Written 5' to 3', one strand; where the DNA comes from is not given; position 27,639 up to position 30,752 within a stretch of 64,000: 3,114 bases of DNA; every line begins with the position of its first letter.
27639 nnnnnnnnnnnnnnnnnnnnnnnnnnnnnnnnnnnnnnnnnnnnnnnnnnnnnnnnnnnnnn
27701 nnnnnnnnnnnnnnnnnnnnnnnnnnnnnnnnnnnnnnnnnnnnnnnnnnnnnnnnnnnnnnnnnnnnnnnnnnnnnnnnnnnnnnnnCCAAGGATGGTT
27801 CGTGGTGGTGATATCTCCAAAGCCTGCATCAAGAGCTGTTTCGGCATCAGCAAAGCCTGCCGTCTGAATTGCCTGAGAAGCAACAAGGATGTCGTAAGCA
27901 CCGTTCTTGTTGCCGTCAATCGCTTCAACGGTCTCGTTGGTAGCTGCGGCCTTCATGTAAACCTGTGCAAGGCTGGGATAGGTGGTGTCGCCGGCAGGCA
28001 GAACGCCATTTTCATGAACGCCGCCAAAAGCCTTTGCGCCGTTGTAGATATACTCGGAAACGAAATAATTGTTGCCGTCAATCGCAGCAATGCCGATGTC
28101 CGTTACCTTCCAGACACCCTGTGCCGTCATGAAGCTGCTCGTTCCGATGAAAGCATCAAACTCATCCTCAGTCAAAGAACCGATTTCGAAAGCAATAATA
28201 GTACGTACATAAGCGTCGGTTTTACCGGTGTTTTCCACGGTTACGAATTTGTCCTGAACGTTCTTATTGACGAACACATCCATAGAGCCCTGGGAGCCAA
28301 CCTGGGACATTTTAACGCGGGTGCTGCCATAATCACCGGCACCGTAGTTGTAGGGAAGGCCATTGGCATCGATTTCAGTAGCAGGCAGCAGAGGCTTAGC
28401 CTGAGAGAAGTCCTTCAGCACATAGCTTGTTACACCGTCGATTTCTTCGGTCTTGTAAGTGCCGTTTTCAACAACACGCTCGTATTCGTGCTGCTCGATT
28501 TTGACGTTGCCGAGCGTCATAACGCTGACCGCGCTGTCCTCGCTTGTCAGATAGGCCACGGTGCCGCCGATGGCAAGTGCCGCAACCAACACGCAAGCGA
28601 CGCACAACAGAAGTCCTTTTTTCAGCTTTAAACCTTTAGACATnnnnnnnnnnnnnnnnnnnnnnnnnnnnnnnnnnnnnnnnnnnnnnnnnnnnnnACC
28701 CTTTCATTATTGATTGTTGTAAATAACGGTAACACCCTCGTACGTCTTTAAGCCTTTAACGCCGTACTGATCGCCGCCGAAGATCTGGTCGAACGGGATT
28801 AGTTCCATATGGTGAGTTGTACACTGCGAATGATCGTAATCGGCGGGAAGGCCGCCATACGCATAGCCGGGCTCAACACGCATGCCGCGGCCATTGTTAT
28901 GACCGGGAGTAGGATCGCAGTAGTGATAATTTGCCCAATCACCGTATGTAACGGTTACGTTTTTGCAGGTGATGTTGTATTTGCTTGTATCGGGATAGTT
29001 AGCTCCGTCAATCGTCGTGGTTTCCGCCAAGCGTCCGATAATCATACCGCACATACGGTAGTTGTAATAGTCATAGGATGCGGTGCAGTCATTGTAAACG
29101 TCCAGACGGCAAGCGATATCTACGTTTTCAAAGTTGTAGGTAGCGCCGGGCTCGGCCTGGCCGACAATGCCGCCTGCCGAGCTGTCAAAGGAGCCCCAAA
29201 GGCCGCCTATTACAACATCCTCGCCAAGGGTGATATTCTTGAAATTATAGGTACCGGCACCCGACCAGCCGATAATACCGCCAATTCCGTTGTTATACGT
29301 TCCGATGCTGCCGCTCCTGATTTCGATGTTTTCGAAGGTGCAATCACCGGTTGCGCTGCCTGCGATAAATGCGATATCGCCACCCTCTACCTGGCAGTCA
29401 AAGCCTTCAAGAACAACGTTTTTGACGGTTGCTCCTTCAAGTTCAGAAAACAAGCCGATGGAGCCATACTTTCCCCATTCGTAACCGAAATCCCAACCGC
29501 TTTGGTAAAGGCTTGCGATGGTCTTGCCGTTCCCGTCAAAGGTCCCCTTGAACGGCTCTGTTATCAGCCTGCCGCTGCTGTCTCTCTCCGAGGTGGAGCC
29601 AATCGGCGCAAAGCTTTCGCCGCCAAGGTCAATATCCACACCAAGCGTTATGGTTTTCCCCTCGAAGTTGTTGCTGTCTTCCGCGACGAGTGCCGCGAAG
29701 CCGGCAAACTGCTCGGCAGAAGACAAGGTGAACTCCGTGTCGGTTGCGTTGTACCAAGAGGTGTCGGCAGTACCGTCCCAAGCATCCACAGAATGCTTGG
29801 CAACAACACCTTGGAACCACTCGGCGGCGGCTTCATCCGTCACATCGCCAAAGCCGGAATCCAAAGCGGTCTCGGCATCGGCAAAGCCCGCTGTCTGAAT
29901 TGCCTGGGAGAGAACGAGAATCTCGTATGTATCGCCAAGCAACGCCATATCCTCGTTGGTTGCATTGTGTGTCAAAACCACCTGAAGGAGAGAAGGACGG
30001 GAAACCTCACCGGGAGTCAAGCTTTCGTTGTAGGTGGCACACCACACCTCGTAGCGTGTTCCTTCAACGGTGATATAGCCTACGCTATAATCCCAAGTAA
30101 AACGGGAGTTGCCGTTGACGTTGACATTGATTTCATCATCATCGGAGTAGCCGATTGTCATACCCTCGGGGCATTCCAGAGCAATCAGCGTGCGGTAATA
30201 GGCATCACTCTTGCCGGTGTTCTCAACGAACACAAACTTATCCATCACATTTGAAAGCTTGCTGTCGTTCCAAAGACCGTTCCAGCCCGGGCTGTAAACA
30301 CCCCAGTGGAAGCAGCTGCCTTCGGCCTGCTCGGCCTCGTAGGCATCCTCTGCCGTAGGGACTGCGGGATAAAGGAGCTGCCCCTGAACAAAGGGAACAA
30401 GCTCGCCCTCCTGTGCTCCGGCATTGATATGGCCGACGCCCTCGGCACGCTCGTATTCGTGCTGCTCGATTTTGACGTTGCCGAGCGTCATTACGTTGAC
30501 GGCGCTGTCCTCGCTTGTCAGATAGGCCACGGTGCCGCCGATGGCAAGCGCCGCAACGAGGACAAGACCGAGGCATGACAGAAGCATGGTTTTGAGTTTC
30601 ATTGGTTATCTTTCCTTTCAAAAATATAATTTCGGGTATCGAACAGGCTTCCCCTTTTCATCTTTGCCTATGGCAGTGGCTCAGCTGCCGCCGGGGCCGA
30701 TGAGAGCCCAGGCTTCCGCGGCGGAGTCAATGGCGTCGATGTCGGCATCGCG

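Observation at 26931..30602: TasA-like domains fused to large beta-helix / GLUG-like adhesin modules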

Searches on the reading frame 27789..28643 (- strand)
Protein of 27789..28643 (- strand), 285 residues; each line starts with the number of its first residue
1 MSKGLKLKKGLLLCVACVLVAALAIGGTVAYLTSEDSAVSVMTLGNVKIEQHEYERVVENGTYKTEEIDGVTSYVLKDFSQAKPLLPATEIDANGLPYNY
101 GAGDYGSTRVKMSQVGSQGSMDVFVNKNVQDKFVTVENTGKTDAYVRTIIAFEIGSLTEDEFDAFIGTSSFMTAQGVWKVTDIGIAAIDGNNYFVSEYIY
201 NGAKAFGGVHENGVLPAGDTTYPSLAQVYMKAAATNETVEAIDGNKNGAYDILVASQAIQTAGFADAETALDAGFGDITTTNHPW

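Call 44: find_related_loci(query=A3, collection=genome_contigs, flank=10000)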
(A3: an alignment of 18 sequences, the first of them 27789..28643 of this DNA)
Query A3 (285 aa) in genome_contigs; peptide patterns used: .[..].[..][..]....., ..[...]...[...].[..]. (x = any residue, [..] = any of these).
274 stretches matched a pattern; 259 encode a relative of the query (tblastn E <= 1e-3); the best 80 are kept; 77 distinct loci.
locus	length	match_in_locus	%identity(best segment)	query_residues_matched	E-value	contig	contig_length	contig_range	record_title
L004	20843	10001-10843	82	5-285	1e-152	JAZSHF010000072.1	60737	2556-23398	MAG: Eubacteriales bacterium isolate T1900044576_TS20190042.MAGScoT_cleanbin_000012 SGB_497_k141_2300072, whole genome s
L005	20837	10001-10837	78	5-285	5e-137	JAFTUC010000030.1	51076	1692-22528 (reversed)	MAG: Clostridia bacterium isolate RGIG4151 Roe_deer_Colon-1__c2646, whole genome shotgun sequence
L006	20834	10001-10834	74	6-285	6e-135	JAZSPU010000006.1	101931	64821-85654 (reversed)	MAG: Acutalibacteraceae bacterium isolate T1900044545_TS20190011.MAGScoT_cleanbin_000034 SGB_126_k141_825241, whole geno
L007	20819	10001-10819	75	7-282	3e-133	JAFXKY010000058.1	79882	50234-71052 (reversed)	MAG: Eubacteriaceae bacterium isolate RGIG6509 Sheep_Rectum.Co__c2654765, whole genome shotgun sequence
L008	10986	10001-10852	74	5-285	9e-133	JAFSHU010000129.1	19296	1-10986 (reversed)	MAG: Bacillota bacterium isolate RGIG3155 Goat_Rectum.Co__c2087729, whole genome shotgun sequence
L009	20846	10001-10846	77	5-285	2e-131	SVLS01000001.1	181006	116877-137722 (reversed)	MAG: Oscillospiraceae bacterium isolate SIG493 NODE_1355_length_181006_cov_5.033404, whole genome shotgun sequence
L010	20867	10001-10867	70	2-285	3e-130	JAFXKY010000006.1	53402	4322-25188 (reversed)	MAG: Eubacteriaceae bacterium isolate RGIG6509 Sheep_Rectum.Co__c473256, whole genome shotgun sequence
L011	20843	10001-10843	70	6-285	6e-130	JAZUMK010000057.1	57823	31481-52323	MAG: Clostridia bacterium isolate T1900044894_TS20190360.MAGScoT_cleanbin_000014 SGB_3278_k141_820957, whole genome shot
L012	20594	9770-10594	67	5-285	2e-116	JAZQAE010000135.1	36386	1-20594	MAG: Eubacteriales bacterium isolate T1900044643_TS20190109.MAGScoT_cleanbin_000009 SGB_1301_k141_1317962, whole genome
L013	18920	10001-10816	65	18-285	7e-112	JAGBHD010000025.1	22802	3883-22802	MAG: Oscillospiraceae bacterium isolate RGIG9114 Water_deer_Rectum.Co__c514189, whole genome shotgun sequence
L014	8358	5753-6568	65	5-285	4e-111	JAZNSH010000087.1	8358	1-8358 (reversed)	MAG: Clostridia bacterium isolate T1900044810_TS20190276.MAGScoT_cleanbin_000007 SGB_2777_k141_416317, whole genome shot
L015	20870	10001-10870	61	1-285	1e-110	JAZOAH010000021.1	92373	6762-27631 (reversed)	MAG: Eubacteriales bacterium isolate T1900044764_TS20190230.MAGScoT_cleanbin_000010 SGB_2389_k141_2470045, whole genome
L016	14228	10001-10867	62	2-285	4e-109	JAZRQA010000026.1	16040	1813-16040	MAG: Acutalibacteraceae bacterium isolate T1900045369_YK20190059.MAGScoT_cleanbin_000004 SGB_6852_k141_2588406, whole ge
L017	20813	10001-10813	63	7-285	7e-102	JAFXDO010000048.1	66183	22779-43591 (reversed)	MAG: Clostridia bacterium isolate RGIG6318 Sheep_Rectum-3__c781930, whole genome shotgun sequence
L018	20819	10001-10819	60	3-285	9e-99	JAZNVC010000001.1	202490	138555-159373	MAG: Acutalibacteraceae bacterium isolate T1900044792_TS20190258.MAGScoT_cleanbin_000003 SGB_2656_k141_70722, whole geno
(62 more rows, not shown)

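Call 49: search_protein_families(library=pfam, proteins=[window:27789-28643:-], max_evalue=10)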
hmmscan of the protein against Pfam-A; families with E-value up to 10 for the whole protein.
window:27789-28643:- (285 aa): 2 families
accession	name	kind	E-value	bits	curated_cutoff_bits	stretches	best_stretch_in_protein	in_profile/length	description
PF13624.11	SurA_N_3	-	0.028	14.7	27.2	1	11-62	13-62/162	SurA-like N-terminal domain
PF08034.16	TES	-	0.11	13.2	24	1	104-133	32-60/66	Trematode eggshell synthesis protein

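Call 71: search_protein_representatives(alignment_id=A3)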
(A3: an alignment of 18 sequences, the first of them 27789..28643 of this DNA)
Query: 18 sequences, 255 profile positions. Proteins with E-value up to 0.001 (for the whole library): 7523; up to 1e-10: 2853; up to 1e-30: 1053. The best 150 are listed.
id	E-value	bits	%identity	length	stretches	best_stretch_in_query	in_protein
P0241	5.6e-95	334.1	-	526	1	2-252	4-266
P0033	2.3e-94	332.1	-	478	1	2-255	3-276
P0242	2.3e-92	325.6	-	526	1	2-253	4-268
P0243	3.2e-92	325.1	-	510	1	2-254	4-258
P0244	4.1e-92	324.7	-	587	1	2-252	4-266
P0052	5.6e-92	324.3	-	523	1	1-254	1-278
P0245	8.1e-92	323.7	-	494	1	2-253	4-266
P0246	1.1e-91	323.3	-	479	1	2-255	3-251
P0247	1.2e-91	323.2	-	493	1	2-253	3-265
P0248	5.2e-91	321.1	-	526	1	1-254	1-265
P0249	9.8e-91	320.2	-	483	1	2-255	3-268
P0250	1.7e-90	319.4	-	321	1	2-253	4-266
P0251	1.7e-90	319.4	-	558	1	2-252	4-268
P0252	2.2e-90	319.0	-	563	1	1-255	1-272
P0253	2.9e-90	318.7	-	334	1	2-255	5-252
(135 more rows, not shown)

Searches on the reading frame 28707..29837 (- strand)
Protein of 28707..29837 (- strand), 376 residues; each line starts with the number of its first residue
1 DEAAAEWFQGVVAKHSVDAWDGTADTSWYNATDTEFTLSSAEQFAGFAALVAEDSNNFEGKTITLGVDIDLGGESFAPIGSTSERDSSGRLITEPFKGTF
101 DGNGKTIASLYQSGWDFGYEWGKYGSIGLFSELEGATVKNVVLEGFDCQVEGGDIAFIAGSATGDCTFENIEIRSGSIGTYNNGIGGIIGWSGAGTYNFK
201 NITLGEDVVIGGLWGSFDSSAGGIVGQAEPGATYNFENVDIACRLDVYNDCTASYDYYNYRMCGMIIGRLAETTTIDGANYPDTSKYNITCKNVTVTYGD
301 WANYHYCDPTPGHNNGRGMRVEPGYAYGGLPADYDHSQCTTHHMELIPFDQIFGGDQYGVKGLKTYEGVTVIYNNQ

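Call 49: search_protein_families(library=pfam, proteins=[window:28707-29837:-], max_evalue=10)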
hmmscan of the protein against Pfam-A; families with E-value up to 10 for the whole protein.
window:28707-29837:- (376 aa): 2 families
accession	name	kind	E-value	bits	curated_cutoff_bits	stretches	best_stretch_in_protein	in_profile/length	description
PF05342.19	Peptidase_M26_N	-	0.012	15.3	27.7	1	128-173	204-248/250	M26 IgA1-specific Metallo-endopeptidase N-terminal region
PF07581.17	Glug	-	3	8.9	20.5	0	182-195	2-15/28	The GLUG motif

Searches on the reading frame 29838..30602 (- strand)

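Call 49: search_protein_families(library=pfam, proteins=[window:29838-30602:-], max_evalue=10)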
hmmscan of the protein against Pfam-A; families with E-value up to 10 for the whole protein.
window:29838-30602:- (255 aa): 1 family
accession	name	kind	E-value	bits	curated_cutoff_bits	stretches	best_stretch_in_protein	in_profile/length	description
PF13624.11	SurA_N_3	-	0.3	11.3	27.2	1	9-53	16-57/162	SurA-like N-terminal domain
